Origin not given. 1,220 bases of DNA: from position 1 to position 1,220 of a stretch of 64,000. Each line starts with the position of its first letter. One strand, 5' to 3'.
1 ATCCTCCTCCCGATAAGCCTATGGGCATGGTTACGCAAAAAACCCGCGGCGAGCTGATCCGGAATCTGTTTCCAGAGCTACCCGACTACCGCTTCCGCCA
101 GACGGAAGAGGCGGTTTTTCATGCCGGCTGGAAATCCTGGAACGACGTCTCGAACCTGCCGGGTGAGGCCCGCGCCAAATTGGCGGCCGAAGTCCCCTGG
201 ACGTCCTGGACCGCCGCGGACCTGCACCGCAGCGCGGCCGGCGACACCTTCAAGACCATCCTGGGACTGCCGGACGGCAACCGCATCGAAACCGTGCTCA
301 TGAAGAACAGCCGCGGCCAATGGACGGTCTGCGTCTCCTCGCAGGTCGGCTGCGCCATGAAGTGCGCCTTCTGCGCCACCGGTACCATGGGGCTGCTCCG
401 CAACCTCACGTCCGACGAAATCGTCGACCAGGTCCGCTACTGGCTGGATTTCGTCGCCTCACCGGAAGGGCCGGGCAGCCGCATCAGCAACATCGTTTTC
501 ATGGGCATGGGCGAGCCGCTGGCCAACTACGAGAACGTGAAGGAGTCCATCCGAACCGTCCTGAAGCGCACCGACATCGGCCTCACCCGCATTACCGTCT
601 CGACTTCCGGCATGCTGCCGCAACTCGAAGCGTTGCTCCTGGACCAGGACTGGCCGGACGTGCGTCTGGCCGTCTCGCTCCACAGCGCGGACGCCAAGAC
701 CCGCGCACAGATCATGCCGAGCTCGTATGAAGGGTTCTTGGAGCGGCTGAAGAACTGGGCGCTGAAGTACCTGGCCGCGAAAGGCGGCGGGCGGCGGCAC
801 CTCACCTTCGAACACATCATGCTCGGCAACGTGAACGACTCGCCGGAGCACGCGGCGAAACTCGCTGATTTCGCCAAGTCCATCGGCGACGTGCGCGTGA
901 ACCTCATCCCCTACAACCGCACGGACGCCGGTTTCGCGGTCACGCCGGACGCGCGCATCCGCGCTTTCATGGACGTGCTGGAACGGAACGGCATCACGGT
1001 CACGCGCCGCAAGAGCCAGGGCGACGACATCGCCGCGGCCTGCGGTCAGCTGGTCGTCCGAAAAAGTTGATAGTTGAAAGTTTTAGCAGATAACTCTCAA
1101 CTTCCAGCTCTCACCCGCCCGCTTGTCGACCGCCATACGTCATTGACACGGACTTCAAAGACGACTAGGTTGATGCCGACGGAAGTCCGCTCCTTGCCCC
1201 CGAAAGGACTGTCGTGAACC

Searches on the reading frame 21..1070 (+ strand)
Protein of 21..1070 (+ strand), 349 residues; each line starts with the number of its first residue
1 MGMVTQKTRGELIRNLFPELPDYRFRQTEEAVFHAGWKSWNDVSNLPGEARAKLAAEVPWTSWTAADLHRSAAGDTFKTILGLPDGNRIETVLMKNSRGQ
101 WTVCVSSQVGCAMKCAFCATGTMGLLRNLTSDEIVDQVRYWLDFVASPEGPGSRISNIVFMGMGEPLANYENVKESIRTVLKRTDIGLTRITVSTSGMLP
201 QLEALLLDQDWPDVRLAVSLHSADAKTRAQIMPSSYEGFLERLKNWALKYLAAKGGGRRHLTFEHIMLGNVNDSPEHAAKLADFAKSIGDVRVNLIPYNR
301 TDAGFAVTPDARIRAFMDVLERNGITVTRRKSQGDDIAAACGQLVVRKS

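Call 76: search_protein_families(library=pfam, proteins=[window:21-1070:+], max_evalue=0.001)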
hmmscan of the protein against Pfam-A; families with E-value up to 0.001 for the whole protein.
window:21-1070:+ (349 aa): 1 family
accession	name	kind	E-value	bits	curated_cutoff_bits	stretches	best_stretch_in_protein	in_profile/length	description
PF04055.27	Radical_SAM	-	1.5e-14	55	29.5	1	106-280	2-164/166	Radical SAM superfamily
